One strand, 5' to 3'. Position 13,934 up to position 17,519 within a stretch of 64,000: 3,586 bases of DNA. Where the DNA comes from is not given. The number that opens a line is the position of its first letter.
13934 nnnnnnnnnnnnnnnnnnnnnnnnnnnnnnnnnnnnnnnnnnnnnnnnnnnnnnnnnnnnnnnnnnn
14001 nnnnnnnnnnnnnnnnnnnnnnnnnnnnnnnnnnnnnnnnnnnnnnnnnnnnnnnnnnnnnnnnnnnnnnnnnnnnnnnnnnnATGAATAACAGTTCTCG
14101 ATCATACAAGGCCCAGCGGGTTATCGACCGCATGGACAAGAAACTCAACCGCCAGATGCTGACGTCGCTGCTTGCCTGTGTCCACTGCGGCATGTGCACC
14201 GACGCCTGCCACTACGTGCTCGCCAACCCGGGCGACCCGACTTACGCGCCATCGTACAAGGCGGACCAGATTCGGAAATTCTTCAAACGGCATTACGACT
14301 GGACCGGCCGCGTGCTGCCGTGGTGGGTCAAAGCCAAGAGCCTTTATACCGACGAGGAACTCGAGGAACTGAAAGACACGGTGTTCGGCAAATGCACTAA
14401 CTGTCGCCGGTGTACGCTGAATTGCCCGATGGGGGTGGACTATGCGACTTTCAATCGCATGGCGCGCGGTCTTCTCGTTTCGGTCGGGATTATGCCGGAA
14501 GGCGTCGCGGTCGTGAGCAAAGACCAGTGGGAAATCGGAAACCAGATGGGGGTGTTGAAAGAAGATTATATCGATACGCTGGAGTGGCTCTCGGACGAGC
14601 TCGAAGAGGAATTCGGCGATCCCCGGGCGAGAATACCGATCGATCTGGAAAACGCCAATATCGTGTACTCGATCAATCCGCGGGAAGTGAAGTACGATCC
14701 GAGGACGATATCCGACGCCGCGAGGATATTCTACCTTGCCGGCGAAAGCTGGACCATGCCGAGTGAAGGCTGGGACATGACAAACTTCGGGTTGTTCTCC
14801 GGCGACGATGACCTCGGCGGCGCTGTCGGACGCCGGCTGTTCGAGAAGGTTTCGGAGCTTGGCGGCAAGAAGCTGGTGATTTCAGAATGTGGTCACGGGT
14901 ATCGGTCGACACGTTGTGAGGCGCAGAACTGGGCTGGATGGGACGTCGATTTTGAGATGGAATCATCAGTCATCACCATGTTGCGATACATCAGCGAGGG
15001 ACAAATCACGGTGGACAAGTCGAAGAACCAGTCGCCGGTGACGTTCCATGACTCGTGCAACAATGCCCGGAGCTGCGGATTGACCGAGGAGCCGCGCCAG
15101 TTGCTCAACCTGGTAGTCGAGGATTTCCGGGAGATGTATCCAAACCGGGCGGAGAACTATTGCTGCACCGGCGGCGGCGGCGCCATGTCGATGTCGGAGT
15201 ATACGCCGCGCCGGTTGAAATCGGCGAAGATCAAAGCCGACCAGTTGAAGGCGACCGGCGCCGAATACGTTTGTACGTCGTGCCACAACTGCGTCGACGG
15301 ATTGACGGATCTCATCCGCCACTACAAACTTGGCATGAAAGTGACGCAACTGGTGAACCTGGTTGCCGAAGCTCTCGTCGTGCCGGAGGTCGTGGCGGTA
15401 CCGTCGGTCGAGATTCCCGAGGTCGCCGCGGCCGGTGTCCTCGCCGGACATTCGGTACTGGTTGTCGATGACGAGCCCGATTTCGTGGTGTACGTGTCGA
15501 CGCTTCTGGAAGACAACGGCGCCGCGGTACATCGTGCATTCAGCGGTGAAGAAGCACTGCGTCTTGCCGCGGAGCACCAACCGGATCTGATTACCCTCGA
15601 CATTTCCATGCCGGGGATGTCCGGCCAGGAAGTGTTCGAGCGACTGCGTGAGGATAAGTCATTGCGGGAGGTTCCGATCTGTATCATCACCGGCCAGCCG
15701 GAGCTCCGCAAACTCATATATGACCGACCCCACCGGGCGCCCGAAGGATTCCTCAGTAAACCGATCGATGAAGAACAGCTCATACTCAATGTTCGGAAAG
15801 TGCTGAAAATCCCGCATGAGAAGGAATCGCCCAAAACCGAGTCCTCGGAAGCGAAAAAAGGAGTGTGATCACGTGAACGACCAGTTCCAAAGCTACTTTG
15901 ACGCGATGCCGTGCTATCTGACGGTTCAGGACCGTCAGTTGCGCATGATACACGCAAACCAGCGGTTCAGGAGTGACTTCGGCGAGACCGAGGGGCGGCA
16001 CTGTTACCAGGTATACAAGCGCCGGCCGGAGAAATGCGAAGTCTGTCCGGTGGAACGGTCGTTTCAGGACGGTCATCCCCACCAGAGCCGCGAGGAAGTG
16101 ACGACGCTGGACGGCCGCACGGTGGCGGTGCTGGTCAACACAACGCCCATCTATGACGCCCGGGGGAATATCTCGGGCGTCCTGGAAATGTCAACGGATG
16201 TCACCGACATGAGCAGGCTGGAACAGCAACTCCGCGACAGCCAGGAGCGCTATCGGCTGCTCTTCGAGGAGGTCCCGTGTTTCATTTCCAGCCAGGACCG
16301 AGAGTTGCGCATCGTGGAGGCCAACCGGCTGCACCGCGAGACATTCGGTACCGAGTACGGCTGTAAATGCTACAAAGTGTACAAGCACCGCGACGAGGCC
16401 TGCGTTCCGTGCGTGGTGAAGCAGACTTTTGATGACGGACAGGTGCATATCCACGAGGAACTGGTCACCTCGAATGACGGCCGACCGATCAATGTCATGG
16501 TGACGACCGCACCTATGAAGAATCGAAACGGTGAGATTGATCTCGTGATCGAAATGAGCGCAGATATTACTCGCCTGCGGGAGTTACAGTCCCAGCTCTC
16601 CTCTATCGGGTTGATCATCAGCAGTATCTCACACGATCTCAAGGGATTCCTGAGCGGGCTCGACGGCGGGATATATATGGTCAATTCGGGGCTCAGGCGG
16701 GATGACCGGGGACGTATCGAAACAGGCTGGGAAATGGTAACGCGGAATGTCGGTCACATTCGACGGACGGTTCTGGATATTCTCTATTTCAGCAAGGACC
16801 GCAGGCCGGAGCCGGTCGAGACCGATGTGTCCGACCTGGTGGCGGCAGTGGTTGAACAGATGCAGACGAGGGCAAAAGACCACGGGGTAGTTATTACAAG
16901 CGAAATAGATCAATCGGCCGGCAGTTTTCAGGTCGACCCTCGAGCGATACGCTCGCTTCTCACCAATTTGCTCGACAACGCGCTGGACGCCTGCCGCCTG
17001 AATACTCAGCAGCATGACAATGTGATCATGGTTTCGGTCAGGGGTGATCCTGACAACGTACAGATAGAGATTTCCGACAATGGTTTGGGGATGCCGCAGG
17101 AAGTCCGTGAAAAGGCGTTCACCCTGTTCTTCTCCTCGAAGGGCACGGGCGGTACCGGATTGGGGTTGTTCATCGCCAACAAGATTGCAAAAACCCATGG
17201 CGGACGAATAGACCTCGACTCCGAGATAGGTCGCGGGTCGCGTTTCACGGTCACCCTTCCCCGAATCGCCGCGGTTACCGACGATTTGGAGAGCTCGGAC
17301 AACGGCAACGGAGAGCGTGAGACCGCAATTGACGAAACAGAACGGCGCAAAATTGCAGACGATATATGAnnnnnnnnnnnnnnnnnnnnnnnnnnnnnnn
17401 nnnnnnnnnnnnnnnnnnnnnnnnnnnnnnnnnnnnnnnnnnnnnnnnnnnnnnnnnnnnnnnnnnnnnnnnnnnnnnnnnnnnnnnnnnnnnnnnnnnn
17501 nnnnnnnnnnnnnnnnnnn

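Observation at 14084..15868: CCG Fe-S oxidoreductase fused to an intact receiver domain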

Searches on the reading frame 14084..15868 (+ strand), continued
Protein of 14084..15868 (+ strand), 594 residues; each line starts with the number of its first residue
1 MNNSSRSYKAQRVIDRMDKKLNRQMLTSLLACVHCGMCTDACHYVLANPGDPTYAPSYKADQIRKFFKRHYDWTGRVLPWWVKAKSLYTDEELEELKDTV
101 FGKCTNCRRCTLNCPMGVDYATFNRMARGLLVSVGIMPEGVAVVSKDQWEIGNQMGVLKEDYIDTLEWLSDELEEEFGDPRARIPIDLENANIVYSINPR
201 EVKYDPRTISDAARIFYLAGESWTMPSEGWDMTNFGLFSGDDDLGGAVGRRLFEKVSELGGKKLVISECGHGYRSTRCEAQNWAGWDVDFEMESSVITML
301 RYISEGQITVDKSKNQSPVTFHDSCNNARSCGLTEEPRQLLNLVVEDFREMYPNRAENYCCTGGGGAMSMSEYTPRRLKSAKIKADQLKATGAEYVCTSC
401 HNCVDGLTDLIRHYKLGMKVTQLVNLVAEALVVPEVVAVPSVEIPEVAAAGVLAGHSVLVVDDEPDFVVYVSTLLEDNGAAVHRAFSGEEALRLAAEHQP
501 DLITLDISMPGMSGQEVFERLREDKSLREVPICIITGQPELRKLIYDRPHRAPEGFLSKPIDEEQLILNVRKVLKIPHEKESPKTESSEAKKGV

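Call 45: find_encoding_contigs(protein=P0284, flank=7000, max_places=2)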
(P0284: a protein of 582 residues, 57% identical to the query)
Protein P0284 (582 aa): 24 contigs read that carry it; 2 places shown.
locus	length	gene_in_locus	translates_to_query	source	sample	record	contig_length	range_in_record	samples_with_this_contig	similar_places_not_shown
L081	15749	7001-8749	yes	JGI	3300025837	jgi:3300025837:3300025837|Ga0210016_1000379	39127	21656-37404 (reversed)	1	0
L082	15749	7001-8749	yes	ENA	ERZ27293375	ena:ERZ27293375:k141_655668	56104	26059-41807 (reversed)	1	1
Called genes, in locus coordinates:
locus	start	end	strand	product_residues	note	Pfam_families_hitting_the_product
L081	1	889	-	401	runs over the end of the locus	PF03460:NIR_SIR_ferr, PF01077:NIR_SIR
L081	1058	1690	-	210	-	-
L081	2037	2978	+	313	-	PF02665:Nitrate_red_gam (weak)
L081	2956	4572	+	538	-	PF12838:Fer4_7 (faint), PF13187:Fer4_9 (faint), PF00037:Fer4 (faint), PF13183:Fer4_8, PF13534:Fer4_17 (weak), PF02754:CCG (weak)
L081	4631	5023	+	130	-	PF00072:Response_reg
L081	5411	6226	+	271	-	PF00376:MerR (weak), PF12728:HTH_17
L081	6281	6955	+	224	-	-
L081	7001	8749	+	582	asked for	PF13183:Fer4_8, PF13237:Fer4_10 (faint), PF13534:Fer4_17, PF02754:CCG, PF00072:Response_reg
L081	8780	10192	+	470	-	PF08448:PAS_4 (weak), PF13426:PAS_9 (weak), PF02518:HATPase_c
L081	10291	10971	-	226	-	PF00072:Response_reg, PF00486:Trans_reg_C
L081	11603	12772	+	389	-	PF14306:PUA_2, PF01747:ATP-sulfurylase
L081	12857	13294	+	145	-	PF00037:Fer4 (faint), PF12838:Fer4_7, PF13187:Fer4_9 (weak), PF12139:APS-reductase_C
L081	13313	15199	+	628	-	PF00890:FAD_binding_2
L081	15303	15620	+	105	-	-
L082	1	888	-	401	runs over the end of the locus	PF03460:NIR_SIR_ferr, PF01077:NIR_SIR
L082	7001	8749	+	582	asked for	PF13183:Fer4_8, PF13237:Fer4_10 (faint), PF13534:Fer4_17, PF02754:CCG, PF00072:Response_reg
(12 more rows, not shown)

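Call 46: find_encoding_contigs(protein=P0277, flank=7000, max_places=2)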
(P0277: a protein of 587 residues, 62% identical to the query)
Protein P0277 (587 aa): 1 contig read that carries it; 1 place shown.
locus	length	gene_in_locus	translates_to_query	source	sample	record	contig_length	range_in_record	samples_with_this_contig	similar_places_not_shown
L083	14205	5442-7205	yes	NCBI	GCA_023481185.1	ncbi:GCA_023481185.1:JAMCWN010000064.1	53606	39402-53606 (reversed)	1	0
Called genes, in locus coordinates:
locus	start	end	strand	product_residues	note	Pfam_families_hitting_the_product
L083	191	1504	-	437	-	PF00115:COX1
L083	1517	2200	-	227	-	PF13442:Cytochrome_CBB3 (weak), PF22085:NorB_cytochrome_c-like (faint), PF00034:Cytochrom_C, PF13442:Cytochrome_CBB3 (weak), PF02433:FixO (weak)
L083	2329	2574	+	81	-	-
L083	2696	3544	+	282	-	PF13557:Phenol_MetA_deg (weak)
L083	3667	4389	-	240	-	-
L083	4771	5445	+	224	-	-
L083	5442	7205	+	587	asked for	PF13183:Fer4_8, PF13534:Fer4_17, PF02754:CCG, PF00072:Response_reg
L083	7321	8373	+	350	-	PF02518:HATPase_c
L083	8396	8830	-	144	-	PF02082:Rrf2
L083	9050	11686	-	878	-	PF13620:CarboxypepD_reg, PF13715:CarbopepD_reg_2, PF13435:Cytochrome_C554 (faint), PF14522:Cytochrome_C7 (faint), PF14537:Cytochrom_c3_2 (faint), PF22113:Mtrc-MtrF_II-IV_dom (faint), PF02335:Cytochrom_C552 (faint), PF09699:Paired_CXXCH_1 (weak)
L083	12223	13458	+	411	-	PF02771:Acyl-CoA_dh_N, PF02770:Acyl-CoA_dh_M, PF00441:Acyl-CoA_dh_1, PF08028:Acyl-CoA_dh_2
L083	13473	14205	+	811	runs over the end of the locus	PF13802:Gal_mutarotas_2 (weak), PF01055:Glyco_hydro_31_2nd, PF21365:Glyco_hydro_31_3rd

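Call 50: search_protein_families(library=ncbifam, proteins=[L081:2956-4572:+, L081:2037-2978:+, L081:6281-6955:+, L081:7001-8749:+, L081:4631-5023:+, L081:15303-15620:+, L002:4119-4415:+], max_evalue=0.000001)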
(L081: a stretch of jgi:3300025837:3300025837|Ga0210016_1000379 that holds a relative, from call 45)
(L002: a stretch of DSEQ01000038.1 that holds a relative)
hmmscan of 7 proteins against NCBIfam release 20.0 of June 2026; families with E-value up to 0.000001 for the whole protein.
L081:2956-4572:+ (538 aa): 6 families
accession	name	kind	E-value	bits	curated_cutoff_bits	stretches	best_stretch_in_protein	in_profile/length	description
NF045796.1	DsrK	equivalog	4.5e-93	312.3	400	1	74-523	16-434/453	sulfate reduction electron transfer complex DsrMKJOP subunit DsrK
NF045724.1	ferredox_TmcB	equivalog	5.3e-56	190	735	1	103-505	38-413/430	electron transfer complex ferredoxin TmcB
NF045711.1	sulf_resp_HmcF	equivalog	3.9e-52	177.6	750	1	106-505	60-434/457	sulfate respiration complex iron-sulfur protein HmcF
NF045670.1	quin_L_LdhH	equivalog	5e-14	51.5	800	0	376-447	582-649/706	L-lactate dehydrogenase (quinone) large subunit LdhH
NF004898.0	PRK06259.1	equivalog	1.2e-11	43.9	385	0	389-452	371-430/488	fumarate reductase (CoM/CoB) subunit TfrB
TIGR00273.1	TIGR00273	equivalog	6.6e-09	35.1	444.8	0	173-243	338-406/432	LutB/LldF family L-lactate oxidation iron-sulfur protein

L081:2037-2978:+ (313 aa): 0 families

L081:6281-6955:+ (224 aa): 2 families
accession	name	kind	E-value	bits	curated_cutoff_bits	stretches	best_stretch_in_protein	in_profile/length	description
NF045716.1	sulf_resp_HmcE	equivalog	9.2e-10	38.5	275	1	12-205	16-212/226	sulfate respiration complex protein HmcE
NF045723.1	memb_anch_TmcC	equivalog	1.3e-07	31.3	240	1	56-205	55-210/218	TmcC family electron transfer complex membrane anchor subunit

L081:7001-8749:+ (582 aa): 65 families (the best 25 are shown)
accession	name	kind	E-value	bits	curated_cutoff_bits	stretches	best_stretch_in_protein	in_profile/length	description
NF045711.1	sulf_resp_HmcF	equivalog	2.6e-95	319.9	750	1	8-431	41-453/457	sulfate respiration complex iron-sulfur protein HmcF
NF045724.1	ferredox_TmcB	equivalog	1.5e-90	303.8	735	1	21-426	35-427/430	electron transfer complex ferredoxin TmcB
NF045796.1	DsrK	equivalog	4.5e-77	259.6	400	1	9-431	30-439/453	sulfate reduction electron transfer complex DsrMKJOP subunit DsrK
NF045717.1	DVU0259_DivK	exception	3.6e-24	85.2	160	1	445-571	2-115/117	DVU0259 family response regulator domain-containing protein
NF004898.0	PRK06259.1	equivalog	1.1e-20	73.7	385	1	314-426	378-487/488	fumarate reductase (CoM/CoB) subunit TfrB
NF045670.1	quin_L_LdhH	equivalog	7.6e-19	67.4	800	1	290-423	578-705/706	L-lactate dehydrogenase (quinone) large subunit LdhH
NF051870.1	NAssimRespRegNtrX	equivalog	3.8e-16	59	600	1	447-576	3-123/452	nitrogen assimilation response regulator NtrX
NF007135.0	PRK09581.1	equivalog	1.1e-14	54.2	474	1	447-531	4-87/457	PleD family two-component system response regulator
TIGR02154.1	PhoB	equivalog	1.2e-14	54.2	296.2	1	445-533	2-89/226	phosphate regulon transcriptional regulator PhoB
NF040534.1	resp_reg_YycF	equivalog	2.4e-14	53.2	340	1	446-528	1-79/231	response regulator YycF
NF045944.1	ResRegRpaBCyano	equivalog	7.5e-14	51.6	330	1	449-529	1-77/229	response regulator transcription factor RpaB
NF052313.1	T9SS_RR_PorX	equivalog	3.3e-13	49.2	300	1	447-575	2-119/513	T9SS response regulator signal transducer PorX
NF040689.1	MtrAB_MtrA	equivalog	6.7e-13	48.5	300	1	448-573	1-114/219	MtrAB system response regulator MtrA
NF047793.1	ResRegPgtA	equivalog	1e-12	47.6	650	1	446-576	6-125/414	two-component system response regulator PgtA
NF033120.0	vanR_FM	exception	4.4e-12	46.1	460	1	447-527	5-81/231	vancomycin resistance response regulator transcription factor, VanR-F/VanR-M family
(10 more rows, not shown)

L081:4631-5023:+ (130 aa): 58 families (the best 25 are shown)
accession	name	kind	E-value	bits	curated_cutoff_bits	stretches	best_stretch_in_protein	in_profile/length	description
NF045717.1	DVU0259_DivK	exception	3.6e-32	111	160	1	5-127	2-117/117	DVU0259 family response regulator domain-containing protein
TIGR02154.1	PhoB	equivalog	3.3e-18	65.8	296.2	1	5-126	2-120/226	phosphate regulon transcriptional regulator PhoB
NF007135.0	PRK09581.1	equivalog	6e-18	64.9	474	1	7-125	4-119/457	PleD family two-component system response regulator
NF040689.1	MtrAB_MtrA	equivalog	9.1e-15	54.6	300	1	8-125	1-112/219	MtrAB system response regulator MtrA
NF045505.1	RR_RssB_Pseudo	equivalog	1.1e-14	54.3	700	1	1-120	1-115/394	two-component system response regulator RssB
NF040534.1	resp_reg_YycF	equivalog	4.1e-14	52.4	340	1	6-123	1-112/231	response regulator YycF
NF053854.1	RespRegPhoBBctds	equivalog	1.2e-13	51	270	1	8-126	1-115/225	two-component system response regulator PhoB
NF007005.1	PRK09468.1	equivalog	1.3e-13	50.9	331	1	5-126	3-119/237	osmolarity response regulator transcription factor OmpR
NF008469.0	PRK11361.1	equivalog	2.5e-13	49.5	714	1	4-118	3-112/461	acetoacetate metabolism transcriptional regulator AtoC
NF047793.1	ResRegPgtA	equivalog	2.9e-13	49.4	650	1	1-126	1-121/414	two-component system response regulator PgtA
NF051870.1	NAssimRespRegNtrX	equivalog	3.6e-13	49.2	600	1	7-123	3-116/452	nitrogen assimilation response regulator NtrX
NF012227.0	AdeR_RR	equivalog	3.9e-13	49.4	340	1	4-126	10-126/239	efflux system response regulator transcription factor AdeR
NF007969.0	PRK10693.1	equivalog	5.1e-13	48.7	329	1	4-88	6-88/337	two-component system response regulator RssB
NF008199.0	PRK10955.1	equivalog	9.8e-13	48.6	341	1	7-126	3-115/232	envelope stress response regulator transcription factor CpxR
NF045944.1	ResRegRpaBCyano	equivalog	1.5e-12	47.4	330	1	9-90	1-79/229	response regulator transcription factor RpaB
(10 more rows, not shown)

L081:15303-15620:+ (105 aa): 0 families

L002:4119-4415:+ (99 aa): 2 families
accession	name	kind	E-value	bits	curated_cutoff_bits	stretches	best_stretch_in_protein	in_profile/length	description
TIGR03342.1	dsrC_tusE_dsvC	subfamily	9.9e-33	112.7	53.5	1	5-99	4-104/108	TusE/DsrC/DsvC family sulfur relay protein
NF008562.0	PRK11508.1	equivalog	3.1e-20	72.4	191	1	8-99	8-105/109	sulfurtransferase TusE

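Call 57: find_encoding_contigs(protein=P0322, flank=4000, max_places=2)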
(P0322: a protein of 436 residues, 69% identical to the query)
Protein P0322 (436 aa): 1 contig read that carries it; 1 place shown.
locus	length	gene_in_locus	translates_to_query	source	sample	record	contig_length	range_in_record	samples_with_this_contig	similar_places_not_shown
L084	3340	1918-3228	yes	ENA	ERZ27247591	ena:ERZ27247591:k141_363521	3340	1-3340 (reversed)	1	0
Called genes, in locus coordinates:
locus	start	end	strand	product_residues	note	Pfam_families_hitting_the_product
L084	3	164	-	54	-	?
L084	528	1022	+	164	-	PF02082:Rrf2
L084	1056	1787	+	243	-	-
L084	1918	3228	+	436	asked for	PF13183:Fer4_8, PF13237:Fer4_10 (faint), PF13534:Fer4_17, PF02754:CCG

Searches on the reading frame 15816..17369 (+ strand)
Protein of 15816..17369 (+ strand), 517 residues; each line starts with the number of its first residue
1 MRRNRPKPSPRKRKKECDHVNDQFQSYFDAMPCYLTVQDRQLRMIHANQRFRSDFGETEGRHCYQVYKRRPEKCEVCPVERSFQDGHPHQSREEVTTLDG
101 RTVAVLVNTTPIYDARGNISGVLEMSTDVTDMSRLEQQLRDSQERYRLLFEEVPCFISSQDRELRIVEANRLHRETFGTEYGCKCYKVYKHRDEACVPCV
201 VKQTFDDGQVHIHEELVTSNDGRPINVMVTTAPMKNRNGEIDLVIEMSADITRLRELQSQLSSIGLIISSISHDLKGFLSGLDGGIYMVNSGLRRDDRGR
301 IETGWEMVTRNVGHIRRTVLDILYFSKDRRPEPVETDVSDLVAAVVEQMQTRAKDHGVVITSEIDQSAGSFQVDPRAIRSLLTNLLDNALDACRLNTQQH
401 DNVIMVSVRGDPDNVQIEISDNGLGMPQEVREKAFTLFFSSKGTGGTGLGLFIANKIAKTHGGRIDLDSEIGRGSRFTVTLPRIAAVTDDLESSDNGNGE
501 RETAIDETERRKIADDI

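Call 3: search_protein_families(library=pfam, proteins=[window:15816-17369:+], max_evalue=0.01)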
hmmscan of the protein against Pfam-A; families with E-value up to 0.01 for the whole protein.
window:15816-17369:+ (517 aa): 8 families
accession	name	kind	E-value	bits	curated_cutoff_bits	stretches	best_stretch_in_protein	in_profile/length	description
PF02518.31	HATPase_c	-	1.1e-26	93.9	26.4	1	374-483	2-109/111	Histidine kinase-, DNA gyrase B-, and HSP90-like ATPase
PF08448.16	PAS_4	-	5.2e-23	81.8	23.1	2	28-131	1-107/110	PAS fold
PF13426.13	PAS_9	-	5.7e-16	59.1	27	2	36-131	5-103/103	PAS domain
PF00989.32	PAS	-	1.8e-07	31.6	22.6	0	78-123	61-107/113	PAS fold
PF14501.12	HATPase_c_5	-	2.4e-06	27.8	22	1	377-470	5-91/102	GHKL domain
PF13596.12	PAS_10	-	2.2e-05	25.5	22.1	0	81-130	60-106/106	PAS domain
PF13589.12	HATPase_c_3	-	0.0013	19.2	25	1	382-454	7-80/137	Histidine kinase-, DNA gyrase B-, and HSP90-like ATPase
PF13188.13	PAS_8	-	0.0013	19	21.8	0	144-180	1-37/65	PAS domain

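Call 4: search_protein_families(library=ncbifam, proteins=[window:15816-17369:+], max_evalue=0.01)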
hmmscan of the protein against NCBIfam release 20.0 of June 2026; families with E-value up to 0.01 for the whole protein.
window:15816-17369:+ (517 aa): 87 families (the best 25 are shown)
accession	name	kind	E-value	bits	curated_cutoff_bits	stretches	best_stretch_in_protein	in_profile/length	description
NF008468.0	PRK11360.1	equivalog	1.3e-50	172.4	646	2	136-483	260-608/616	two-component system sensor histidine kinase AtoS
NF046044.1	PnpS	equivalog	7.4e-43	147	400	2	137-482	48-390/390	two-component system histidine kinase PnpS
NF047497.1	HK_LIC_12097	equivalog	3.8e-35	121.3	500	1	175-482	47-365/367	LIC_12097 family sensor histidine kinase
NF052574.1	HisKinEspCMyxo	equivalog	3.5e-32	111.5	1200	1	164-511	308-665/785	serine histidine kinase EspC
NF040691.1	MtrAB_MtrB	equivalog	1.6e-28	100.1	450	1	335-485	345-494/507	MtrAB system histidine kinase MtrB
TIGR02966.1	phoR_proteo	equivalog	3.9e-28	98.4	334.2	1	201-481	60-333/333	phosphate regulon sensor histidine kinase PhoR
NF008302.0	PRK11091.1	equivalog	2.6e-27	95.4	838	1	187-490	202-511/779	aerobic respiration two-component sensor histidine kinase ArcB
NF010411.0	PRK13837.1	equivalog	8e-27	93.6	647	1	259-493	445-685/828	two-component system VirA-like sensor kinase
NF033092.0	HK_WalK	equivalog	4e-26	91.8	725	1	217-482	328-593/594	cell wall metabolism sensor histidine kinase WalK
NF006800.0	PRK09303.1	equivalog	2e-25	89.6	342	1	246-482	129-376/383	histidine kinase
NF007688.0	PRK10364.1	equivalog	2.9e-25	88.9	479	1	258-486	234-454/460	two-component system sensor histidine kinase ZraS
TIGR02956.1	TMAO_torS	equivalog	6.6e-25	87.4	676.5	1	321-482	518-681/967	TMAO reductase system sensor histidine kinase/response regulator TorS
TIGR02916.1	PEP_his_kin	equivalog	2.3e-24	86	300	1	262-482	473-679/679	XrtA/PEP-CTERM system histidine kinase PrsK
NF047874.1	MASE3_PAS_HK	subfamily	7.8e-24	84.4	560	1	125-496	246-637/655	MASE3 domain-containing sensor histidine kinase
NF046020.1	HisKinCckABruc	equivalog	1.2e-23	83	1000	1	122-508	324-732/868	cell cycle histidine kinase CckA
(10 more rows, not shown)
